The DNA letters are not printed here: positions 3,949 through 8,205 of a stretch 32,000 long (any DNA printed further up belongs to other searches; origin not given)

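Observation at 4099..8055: Giant filament cap FliD (1318 aa), roughly two to three times normal size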

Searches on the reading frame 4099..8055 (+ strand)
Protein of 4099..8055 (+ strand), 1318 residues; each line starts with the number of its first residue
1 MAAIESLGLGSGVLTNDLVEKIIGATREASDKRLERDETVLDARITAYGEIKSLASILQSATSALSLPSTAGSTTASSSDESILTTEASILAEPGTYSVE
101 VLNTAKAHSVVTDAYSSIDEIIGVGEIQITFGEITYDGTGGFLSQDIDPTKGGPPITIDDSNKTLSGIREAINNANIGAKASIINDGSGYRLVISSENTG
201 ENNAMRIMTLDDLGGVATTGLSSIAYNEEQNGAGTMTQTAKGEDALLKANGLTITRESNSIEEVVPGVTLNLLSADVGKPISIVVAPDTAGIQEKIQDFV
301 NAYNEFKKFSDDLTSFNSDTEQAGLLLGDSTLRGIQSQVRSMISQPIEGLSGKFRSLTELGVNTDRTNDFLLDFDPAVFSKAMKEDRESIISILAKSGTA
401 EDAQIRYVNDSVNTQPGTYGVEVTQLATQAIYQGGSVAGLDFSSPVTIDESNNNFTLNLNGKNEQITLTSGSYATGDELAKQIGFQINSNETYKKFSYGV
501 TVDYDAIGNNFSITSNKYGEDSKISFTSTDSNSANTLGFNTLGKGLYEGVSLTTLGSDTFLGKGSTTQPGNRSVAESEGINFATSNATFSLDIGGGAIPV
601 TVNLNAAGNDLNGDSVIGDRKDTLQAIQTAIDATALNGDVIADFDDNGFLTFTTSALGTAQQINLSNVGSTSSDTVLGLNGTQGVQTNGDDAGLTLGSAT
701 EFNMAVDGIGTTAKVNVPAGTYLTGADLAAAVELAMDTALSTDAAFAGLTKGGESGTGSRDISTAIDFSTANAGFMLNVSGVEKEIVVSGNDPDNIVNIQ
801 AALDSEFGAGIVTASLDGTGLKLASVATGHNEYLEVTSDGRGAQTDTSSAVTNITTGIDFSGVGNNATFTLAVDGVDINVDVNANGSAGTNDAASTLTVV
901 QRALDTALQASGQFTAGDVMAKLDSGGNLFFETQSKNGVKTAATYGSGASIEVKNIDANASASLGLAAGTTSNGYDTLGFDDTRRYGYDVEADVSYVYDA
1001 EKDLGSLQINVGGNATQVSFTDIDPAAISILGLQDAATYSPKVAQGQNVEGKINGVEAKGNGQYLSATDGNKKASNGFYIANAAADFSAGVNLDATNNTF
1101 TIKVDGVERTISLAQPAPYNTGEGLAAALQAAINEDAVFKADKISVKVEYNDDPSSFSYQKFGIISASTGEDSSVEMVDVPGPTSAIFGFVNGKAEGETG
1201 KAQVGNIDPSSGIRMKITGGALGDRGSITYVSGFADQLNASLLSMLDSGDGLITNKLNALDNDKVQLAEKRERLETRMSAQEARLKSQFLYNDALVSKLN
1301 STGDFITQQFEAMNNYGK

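Call 4: search_protein_families(library=pfam, proteins=[window:4099-8055:+], max_evalue=0.01)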
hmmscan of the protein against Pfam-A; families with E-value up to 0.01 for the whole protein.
window:4099-8055:+ (1318 aa): 3 families
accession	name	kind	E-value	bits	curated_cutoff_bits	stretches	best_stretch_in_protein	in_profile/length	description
PF07195.17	FliD_C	-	3e-43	148.4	25.4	2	242-402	1-164/236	Flagellar hook-associated protein 2 C-terminus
PF02465.23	FliD_N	-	8.3e-18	65.3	24.8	1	11-108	1-97/97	Flagellar hook-associated protein 2 N-terminus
PF23560.1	GBD_Hemicentin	-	0.0048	17.2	27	0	441-472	16-46/100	Hemicentin galactose-binding domain-like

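Call 5: search_protein_families(library=ncbifam, proteins=[window:4099-8055:+], max_evalue=0.01)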
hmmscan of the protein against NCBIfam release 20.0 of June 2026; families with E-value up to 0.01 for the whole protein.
window:4099-8055:+ (1318 aa): 7 families
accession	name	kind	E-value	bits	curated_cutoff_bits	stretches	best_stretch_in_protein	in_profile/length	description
NF005955.1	PRK08032.1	equivalog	2.2e-66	224.8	387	2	1-394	1-379/465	flagellar filament capping protein FliD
NF006435.1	PRK08724.1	equivalog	8.2e-34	117.4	580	2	233-370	428-568/672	flagellar filament capping protein FliD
NF005188.0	PRK06664.1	equivalog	9.3e-32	110.2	469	2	224-367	372-532/661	flagellar hook-associated protein FliD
NF009400.1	PRK12765.1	equivalog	4.5e-29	101.4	448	2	4-413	6-413/596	flagellar filament capping protein FliD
NF005833.0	PRK07737.1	equivalog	3.9e-24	85.6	444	2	8-306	7-287/501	flagellar hook-associated protein 2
NF006282.1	PRK08453.1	equivalog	2.1e-23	82.7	500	2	163-406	357-593/673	flagellar filament capping protein FliD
NF005281.0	PRK06798.1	equivalog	1.8e-13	50.3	375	1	41-388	49-347/440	flagellar hook-associated protein 2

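Call 6: find_homologous_proteins(query=window:4099-8055:+)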
Query window:4099-8055:+ (1318 aa): 354 proteins with E <= 0.001 among 8000 candidates; the best 120 are listed.
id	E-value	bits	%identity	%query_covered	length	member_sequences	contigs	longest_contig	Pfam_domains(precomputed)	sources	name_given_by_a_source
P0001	0.0e+0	2776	100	100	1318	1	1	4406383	PF07195.18,PF02465.24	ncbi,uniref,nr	ncbi:Flagellar capping protein [Oleispira antarctica RB-8]|uniref:Filament cap protein n=1 Tax=Oleis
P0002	0.0e+0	2770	100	100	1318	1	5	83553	PF07195.18,PF02465.24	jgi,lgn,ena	-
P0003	0.0e+0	2769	100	100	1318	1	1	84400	PF07195.18,PF02465.24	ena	-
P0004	0.0e+0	2768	100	100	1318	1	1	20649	PF07195.18,PF02465.24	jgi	-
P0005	0.0e+0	2767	100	100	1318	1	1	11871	PF07195.18,PF02465.24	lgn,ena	-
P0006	0.0e+0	2664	95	100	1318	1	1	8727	PF07195.18,PF02465.24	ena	-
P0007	0.0e+0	2517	90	100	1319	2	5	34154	PF07195.18,PF02465.24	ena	-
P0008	0.0e+0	2509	89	100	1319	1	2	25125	PF07195.18,PF02465.24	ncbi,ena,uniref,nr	ncbi:flagellar capping protein [Oleispira antarctica]|uniref:Filament cap protein n=1 Tax=Oleispira 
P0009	0.0e+0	2504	90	100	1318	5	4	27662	PF07195.18,PF02465.24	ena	-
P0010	0.0e+0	2502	89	100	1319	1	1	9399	PF07195.18,PF02465.24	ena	-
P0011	0.0e+0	2501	89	100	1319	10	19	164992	PF07195.18,PF02465.24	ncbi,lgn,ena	-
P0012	0.0e+0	2435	86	100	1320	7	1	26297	PF07195.18,PF02465.24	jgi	-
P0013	0.0e+0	2386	85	100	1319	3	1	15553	PF07195.18,PF02465.24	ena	-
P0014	0.0e+0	2370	85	100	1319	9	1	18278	PF07195.18,PF02465.24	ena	-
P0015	0.0e+0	2356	84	100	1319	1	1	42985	PF07195.18,PF02465.24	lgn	-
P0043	0.0e+0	2280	81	100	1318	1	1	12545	PF07195.18,PF02465.24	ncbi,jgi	ncbi:MAG: flagellar capping protein FliD [Oleispira sp.]|jgi:flagellar capping protein FliD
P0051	0.0e+0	2209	80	100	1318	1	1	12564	PF07195.18,PF07196.19,PF02465.24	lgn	-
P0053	0.0e+0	2183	78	100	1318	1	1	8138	PF07195.18,PF02465.24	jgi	jgi:flagellar hook-associated protein 2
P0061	0.0e+0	2078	75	100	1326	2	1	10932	PF07195.18,PF02465.24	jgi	jgi:flagellar capping protein FliD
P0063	0.0e+0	2064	74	100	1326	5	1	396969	PF07195.18,PF02465.24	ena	-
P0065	0.0e+0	1981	72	100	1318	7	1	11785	PF07195.18,PF02465.24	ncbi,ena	-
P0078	0.0e+0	1632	61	100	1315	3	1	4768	PF07195.18,PF02465.24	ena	-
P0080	0.0e+0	1615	59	100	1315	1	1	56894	PF07195.18,PF02465.24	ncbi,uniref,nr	ncbi:flagellar filament capping protein FliD [Thalassolituus marinus]|uniref:Filament cap protein n=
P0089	0.0e+0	1578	59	100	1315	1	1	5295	PF07195.18,PF02465.24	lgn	-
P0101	0.0e+0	1542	57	100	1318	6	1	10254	PF07195.18,PF02465.24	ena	-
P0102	0.0e+0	1540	57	100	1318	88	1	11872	PF07195.18,PF02465.24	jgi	jgi:flagellar hook-associated protein 2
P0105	0.0e+0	1533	57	100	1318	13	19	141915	PF07195.18,PF02465.24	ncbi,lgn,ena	-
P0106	0.0e+0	1510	56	100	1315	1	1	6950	PF07195.18,PF02465.24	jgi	jgi:flagellar capping protein FliD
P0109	0.0e+0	1496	56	100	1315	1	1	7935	PF07195.18,PF02465.24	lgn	-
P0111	0.0e+0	1473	54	100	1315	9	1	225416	PF07195.18,PF02465.24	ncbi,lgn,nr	ncbi:flagellar capping protein [Thalassolituus sp. HI0120]|nr:flagellar capping protein [Thalassolit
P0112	0.0e+0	1467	56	100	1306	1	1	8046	PF07195.18,PF02465.24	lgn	-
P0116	0.0e+0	1460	54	100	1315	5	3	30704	PF07195.18,PF02465.24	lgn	-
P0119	0.0e+0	1449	55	100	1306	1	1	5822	PF07195.18,PF02465.24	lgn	-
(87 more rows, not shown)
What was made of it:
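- The protein is 100% identical to the O. antarctica RB-8 capping protein (call 6).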

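Call 7: find_encoding_contigs(protein=window:4099-8055:+, flank=10000, max_places=4)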
Protein window:4099-8055:+ (1318 aa): no gene with exactly this product is on record in the collection.
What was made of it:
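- Tried and rejected: An exact-sequence look-up of the window protein in the contig index found nothing (call 7), although the protein itself is in the protein collection (call 6).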

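Call 24: search_protein_representatives(protein=window:4453-8052:+)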
Query: 1200 residues. Proteins with E-value up to 0.001 (for the whole library): 7910; up to 1e-10: 4872; up to 1e-30: 787. The best 150 are listed.
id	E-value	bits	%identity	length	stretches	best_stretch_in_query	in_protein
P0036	0.0e+00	2069.0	80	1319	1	1-1198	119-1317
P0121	0.0e+00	1154.1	49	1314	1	3-1198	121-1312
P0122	0.0e+00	1040.1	47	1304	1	3-1197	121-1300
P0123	7.0e-272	921.7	46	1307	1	2-1199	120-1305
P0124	1.2e-239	814.9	46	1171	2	1-448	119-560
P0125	1.0e-213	729.1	41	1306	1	4-1196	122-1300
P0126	1.3e-202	692.3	40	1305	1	3-1196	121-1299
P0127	7.5e-202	689.8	43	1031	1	159-1197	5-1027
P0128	1.1e-198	679.3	40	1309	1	1-1197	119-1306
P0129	6.4e-197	673.5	40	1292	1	1-1195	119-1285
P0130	3.1e-168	578.5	49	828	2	1-422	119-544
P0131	4.3e-160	551.5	45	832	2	3-422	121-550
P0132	8.6e-157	540.6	39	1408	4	113-431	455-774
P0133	1.1e-150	520.3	64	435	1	393-829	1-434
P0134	4.7e-128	445.5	38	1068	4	113-468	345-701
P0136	1.6e-121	423.8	38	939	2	2-467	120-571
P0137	5.8e-119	415.3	38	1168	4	1-433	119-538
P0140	2.3e-109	383.6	37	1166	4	1-429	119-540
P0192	6.8e-77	276.1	34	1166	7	37-322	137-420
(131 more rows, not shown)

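Call 32: find_related_loci(query=A3, collection=genome_contigs, flank=10000)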
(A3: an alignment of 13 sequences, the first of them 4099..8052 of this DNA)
Query A3 (1318 aa) in genome_contigs; peptide patterns used: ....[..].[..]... (x = any residue, [..] = any of these).
600 stretches matched a pattern (row limit reached: there are more); 591 encode a relative of the query (tblastn E <= 1e-3); the best 80 are kept; 80 distinct loci.
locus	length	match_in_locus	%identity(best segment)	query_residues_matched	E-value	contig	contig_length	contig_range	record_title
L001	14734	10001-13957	81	1-1318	0e+0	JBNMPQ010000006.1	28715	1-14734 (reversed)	MAG: Oleispira sp. isolate 3300047666_117 Ga0491196_0001364, whole genome shotgun sequence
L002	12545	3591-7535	81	1-1315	0e+0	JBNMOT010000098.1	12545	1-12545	MAG: Oleispira sp. isolate 3300055726_139 Ga0535650_0008317, whole genome shotgun sequence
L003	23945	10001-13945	63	1-1313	0e+0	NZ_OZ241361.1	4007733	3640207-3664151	MAG: Bacterioplanoides sp. isolate a8483998-2d78-4028-8a03-01e39642ae96 chromosome 1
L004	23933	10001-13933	59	1-1314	0e+0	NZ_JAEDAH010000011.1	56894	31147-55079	Thalassolituus marinus strain IMCC1826 NODE_17_length_56810_cov_499.211914, whole genome shotgun sequence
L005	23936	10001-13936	58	1-1314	0e+0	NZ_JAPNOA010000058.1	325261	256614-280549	Parathalassolituus penaei strain G-43 scaffold29, whole genome shotgun sequence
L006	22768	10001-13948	57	1-1318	0e+0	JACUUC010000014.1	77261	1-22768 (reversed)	MAG: Bacterioplanes sp. isolate Kmv21 NODE_100_length_77261_cov_20.276870, whole genome shotgun sequence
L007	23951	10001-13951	57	1-1318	0e+0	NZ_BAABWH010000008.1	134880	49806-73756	Thalassolituus maritimus strain 5NW40-0001 sequence08, whole genome shotgun sequence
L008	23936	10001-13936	56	1-1314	0e+0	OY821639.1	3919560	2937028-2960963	MAG: Pseudomonadales bacterium isolate ae058f41-5b49-4913-b8da-1160c43366b5 genome assembly, chromosome: 1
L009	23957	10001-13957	83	1-1318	0e+0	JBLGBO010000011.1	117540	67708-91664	MAG: Oleispira sp. isolate 3300055293_56 Ga0535675_0000052, whole genome shotgun sequence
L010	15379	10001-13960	51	1-1318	0e+0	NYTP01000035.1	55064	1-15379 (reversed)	MAG: Bermanella sp. isolate CPC64 24012, whole genome shotgun sequence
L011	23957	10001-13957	61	1-1318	0e+0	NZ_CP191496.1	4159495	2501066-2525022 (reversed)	Thalassolituus sp. LLYu03 chromosome, complete genome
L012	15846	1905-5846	49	1-1313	0e+0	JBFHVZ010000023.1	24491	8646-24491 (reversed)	MAG: Pseudomonadales bacterium isolate Mix_sand09.2021.07.G.9 k141_1672888_length_24491_cov_10.0000, whole genome shotgu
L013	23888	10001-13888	42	1-1318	0e+0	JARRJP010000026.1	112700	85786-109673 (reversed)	MAG: Reinekea sp. isolate Spart_023_MAG scaffold_32, whole genome shotgun sequence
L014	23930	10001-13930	39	1-1314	0e+0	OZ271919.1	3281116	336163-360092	MAG: Natronospirillum sp. isolate aaf38a60-7d55-40e6-be5f-a0414322148e genome assembly, chromosome: 1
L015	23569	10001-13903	40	1-1314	0e+0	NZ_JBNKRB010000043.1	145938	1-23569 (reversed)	MAG: Gynuella sp. isolate B2.bin.5.orig k141_1512609, whole genome shotgun sequence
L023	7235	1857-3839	35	1-1318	1e-81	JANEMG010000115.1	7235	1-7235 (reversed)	MAG: Gammaproteobacteria bacterium isolate Ifr-MOX-184 NODE_265_length_7235_cov_2.645769, whole genome shotgun sequence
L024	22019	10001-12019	34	4-1318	9e-81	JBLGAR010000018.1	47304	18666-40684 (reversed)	MAG: Cryomorphaceae bacterium isolate 3300053771_46 Ga0535648_0000484, whole genome shotgun sequence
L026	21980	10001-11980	36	1-1315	6e-78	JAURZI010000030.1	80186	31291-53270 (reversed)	MAG: Methylovulum sp. isolate E6_concoct.bin.140_sub E6_k141_502789, whole genome shotgun sequence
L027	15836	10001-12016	35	3-1315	5e-77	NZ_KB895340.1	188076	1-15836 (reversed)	Chitiniphilus shinanonensis DSM 23277 C556DRAFT_scaffold00007.7, whole genome shotgun sequence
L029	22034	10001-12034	33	1-1315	7e-76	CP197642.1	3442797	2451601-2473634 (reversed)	Chitinibacteraceae bacterium HSL-7 chromosome, complete genome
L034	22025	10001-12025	35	1-1318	6e-74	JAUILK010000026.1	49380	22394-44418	MAG: Gammaproteobacteria bacterium isolate Co_bin.43 NODE_4912_length_49380_cov_1.618785, whole genome shotgun sequence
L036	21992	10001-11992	37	1-1315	2e-73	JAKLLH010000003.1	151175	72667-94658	MAG: Azonexus sp. isolate MAG.149 MAG.149-scaffold_101, whole genome shotgun sequence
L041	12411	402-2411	34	7-1315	2e-70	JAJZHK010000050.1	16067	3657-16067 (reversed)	MAG: Proteobacteria bacterium isolate LL7.bin26 NODE_3527_length_16067_cov_1.637578, whole genome shotgun sequence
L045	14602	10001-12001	33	3-1318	1e-67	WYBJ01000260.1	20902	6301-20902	MAG: Burkholderiaceae bacterium isolate AOB1 k127_604559, whole genome shotgun sequence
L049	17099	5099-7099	33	3-1318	1e-65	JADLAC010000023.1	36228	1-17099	MAG: Burkholderiales bacterium isolate SJ103 c_000000446863, whole genome shotgun sequence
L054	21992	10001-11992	33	1-1315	2e-64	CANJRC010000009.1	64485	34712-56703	MAG: Betaproteobacteria bacterium isolate RH-23may17-534 genome assembly, contig: RH-23may17-C3120, whole genome shotgun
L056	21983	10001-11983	32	4-1315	7e-64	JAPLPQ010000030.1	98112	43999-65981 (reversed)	MAG: Burkholderiales bacterium isolate LacPavin_0419_WC70S_MAG_67_14 LacPavin_0419_WC70S_scaffold_351719, whole genome s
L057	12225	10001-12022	33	4-1306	8e-64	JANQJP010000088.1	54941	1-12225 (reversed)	MAG: Cellvibrionaceae bacterium isolate PL25a_bin.119 k99_327609, whole genome shotgun sequence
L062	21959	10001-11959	31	4-1306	3e-62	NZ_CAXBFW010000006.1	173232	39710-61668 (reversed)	MAG: uncultured Gilvimarinus sp. isolate ERR2762141_concoct_130 ERZ3421844.147, whole genome shotgun sequence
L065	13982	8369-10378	33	3-1318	4e-62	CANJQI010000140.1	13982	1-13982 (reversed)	MAG: Betaproteobacteria bacterium isolate RH-23may17-68 genome assembly, contig: RH-23may17-C33493, whole genome shotgun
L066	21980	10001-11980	33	3-1315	2e-61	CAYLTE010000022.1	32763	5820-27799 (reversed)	MAG TPA_asm: uncultured Burkholderiales bacterium isolate SRP329715_co2_15 genome assembly, contig: NODE_2841_length_327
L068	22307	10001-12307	34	1-1315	2e-61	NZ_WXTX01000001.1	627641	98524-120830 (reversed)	Andreprevotia sp. IGB-42 IGB42_1, whole genome shotgun sequence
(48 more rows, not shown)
